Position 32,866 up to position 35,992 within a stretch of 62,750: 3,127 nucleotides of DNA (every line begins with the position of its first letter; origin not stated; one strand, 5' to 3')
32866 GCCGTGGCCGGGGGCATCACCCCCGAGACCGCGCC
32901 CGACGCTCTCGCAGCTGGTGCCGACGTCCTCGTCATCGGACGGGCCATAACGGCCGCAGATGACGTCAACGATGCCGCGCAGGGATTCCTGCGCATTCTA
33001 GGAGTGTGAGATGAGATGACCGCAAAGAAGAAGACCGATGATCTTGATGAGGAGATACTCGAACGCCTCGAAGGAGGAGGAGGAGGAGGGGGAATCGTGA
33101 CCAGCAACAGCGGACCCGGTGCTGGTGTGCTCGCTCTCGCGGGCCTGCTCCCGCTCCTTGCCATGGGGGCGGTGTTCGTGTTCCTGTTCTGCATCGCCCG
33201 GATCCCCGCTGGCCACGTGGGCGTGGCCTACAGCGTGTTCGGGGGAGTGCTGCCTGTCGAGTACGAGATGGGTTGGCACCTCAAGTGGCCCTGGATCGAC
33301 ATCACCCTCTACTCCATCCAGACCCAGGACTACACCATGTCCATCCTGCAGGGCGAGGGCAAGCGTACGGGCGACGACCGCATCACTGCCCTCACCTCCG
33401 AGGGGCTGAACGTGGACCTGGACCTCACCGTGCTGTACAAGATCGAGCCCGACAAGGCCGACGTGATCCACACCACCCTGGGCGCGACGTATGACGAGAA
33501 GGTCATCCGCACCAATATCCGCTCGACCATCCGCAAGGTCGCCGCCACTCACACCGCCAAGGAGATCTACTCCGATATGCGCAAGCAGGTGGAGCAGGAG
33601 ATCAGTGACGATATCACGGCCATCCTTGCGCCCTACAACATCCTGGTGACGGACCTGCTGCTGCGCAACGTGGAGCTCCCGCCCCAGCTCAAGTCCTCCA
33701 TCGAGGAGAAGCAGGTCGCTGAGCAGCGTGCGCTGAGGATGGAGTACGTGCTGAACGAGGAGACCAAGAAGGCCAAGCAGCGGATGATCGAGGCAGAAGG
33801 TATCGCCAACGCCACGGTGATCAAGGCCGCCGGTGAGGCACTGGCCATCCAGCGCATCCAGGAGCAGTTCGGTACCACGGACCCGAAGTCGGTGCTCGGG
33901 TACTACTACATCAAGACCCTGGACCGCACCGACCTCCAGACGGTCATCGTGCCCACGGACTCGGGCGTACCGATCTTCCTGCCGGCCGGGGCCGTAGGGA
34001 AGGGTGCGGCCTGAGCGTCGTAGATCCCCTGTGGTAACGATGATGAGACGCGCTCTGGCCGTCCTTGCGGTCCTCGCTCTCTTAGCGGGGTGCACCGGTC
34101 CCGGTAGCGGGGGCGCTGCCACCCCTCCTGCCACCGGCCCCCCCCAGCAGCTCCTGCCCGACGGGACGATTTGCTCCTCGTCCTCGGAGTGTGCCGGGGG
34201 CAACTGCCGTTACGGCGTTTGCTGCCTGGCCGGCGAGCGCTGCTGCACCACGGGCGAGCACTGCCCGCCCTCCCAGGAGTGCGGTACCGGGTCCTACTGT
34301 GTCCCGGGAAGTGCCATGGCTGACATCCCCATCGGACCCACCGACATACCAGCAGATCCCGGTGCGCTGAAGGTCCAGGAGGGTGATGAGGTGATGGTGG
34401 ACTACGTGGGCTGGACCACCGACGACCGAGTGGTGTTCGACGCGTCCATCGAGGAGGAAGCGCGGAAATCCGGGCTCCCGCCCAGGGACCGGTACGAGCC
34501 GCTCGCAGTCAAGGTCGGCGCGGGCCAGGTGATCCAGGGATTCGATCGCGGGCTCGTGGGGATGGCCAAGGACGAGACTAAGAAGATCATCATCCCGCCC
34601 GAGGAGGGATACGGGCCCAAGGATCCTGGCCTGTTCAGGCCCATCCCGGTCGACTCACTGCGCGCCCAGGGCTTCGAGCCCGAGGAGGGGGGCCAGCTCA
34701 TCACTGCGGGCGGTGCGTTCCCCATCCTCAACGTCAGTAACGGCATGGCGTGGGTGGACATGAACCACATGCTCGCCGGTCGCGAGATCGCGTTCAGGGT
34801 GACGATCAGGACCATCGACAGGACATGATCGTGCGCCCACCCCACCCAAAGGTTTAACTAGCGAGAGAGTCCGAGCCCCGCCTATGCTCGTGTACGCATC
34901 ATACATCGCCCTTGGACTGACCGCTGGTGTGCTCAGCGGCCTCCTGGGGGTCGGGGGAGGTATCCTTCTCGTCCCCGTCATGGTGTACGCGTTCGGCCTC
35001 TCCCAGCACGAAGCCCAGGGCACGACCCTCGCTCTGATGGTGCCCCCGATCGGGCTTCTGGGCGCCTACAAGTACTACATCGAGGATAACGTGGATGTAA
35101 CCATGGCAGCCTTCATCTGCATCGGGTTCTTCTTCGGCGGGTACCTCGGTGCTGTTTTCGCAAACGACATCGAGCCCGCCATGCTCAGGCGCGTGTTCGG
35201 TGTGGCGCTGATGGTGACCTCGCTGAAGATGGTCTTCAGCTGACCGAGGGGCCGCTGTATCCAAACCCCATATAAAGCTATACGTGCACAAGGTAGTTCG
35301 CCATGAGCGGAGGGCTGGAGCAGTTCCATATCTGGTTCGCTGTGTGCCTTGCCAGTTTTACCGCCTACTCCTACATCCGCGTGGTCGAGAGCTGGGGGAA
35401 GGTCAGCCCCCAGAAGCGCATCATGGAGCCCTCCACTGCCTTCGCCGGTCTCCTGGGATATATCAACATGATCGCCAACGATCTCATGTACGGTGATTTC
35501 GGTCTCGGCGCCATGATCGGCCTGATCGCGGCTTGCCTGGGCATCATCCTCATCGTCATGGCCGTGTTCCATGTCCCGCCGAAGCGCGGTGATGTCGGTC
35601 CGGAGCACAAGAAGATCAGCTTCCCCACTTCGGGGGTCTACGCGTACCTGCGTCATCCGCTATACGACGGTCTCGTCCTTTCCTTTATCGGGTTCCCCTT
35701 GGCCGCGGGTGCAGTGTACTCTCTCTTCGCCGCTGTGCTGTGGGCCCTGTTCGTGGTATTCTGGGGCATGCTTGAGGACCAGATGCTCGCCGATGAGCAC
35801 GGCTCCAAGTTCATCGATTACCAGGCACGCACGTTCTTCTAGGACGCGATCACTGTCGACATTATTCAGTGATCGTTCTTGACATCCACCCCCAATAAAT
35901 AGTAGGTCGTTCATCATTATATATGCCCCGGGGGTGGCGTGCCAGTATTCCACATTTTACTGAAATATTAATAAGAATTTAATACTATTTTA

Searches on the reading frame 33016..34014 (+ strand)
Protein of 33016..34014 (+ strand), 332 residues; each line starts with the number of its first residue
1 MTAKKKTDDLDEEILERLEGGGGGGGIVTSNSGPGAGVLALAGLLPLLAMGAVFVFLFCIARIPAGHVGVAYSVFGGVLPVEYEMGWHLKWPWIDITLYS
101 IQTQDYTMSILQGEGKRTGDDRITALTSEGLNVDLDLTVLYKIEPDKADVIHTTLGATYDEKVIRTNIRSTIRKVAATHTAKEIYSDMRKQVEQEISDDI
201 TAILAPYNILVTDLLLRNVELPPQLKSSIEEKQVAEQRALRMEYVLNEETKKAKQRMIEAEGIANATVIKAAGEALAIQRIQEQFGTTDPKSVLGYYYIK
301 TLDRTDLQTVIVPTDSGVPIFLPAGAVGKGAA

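Call 67: search_protein_families(library=pfam, proteins=[window:33016-34014:+], max_evalue=0.05)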
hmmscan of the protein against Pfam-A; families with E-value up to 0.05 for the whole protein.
window:33016-34014:+ (332 aa): 1 family
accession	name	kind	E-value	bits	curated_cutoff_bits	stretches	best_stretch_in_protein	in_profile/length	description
PF01145.31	Band_7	-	2.8e-35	122.4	23.6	1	62-254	2-173/176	SPFH domain / Band 7 family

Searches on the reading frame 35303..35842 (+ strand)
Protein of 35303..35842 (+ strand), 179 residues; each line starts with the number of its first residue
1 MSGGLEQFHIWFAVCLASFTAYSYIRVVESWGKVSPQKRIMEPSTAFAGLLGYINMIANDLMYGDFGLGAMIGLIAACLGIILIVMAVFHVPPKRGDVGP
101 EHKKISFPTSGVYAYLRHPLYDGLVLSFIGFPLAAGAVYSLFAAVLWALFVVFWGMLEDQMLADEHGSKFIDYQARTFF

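Call 67: search_protein_families(library=pfam, proteins=[window:35303-35842:+], max_evalue=0.05)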
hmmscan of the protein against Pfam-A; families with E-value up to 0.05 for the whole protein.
window:35303-35842:+ (179 aa): 4 families
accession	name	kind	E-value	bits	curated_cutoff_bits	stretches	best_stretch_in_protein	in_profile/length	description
PF04191.18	PEMT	-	7.1e-09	36.5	25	1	71-164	4-100/105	Phospholipid methyltransferase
PF04140.19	ICMT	-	3.4e-05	24.6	24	1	107-150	35-82/95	Isoprenylcysteine carboxyl methyltransferase (ICMT) family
PF06966.17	DUF1295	-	6.6e-05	22.9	20.4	1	103-177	152-235/235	Protein of unknown function (DUF1295)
PF02544.21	Steroid_dh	-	0.018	15.4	22.6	1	100-152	69-117/150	3-oxo-5-alpha-steroid 4-dehydrogenase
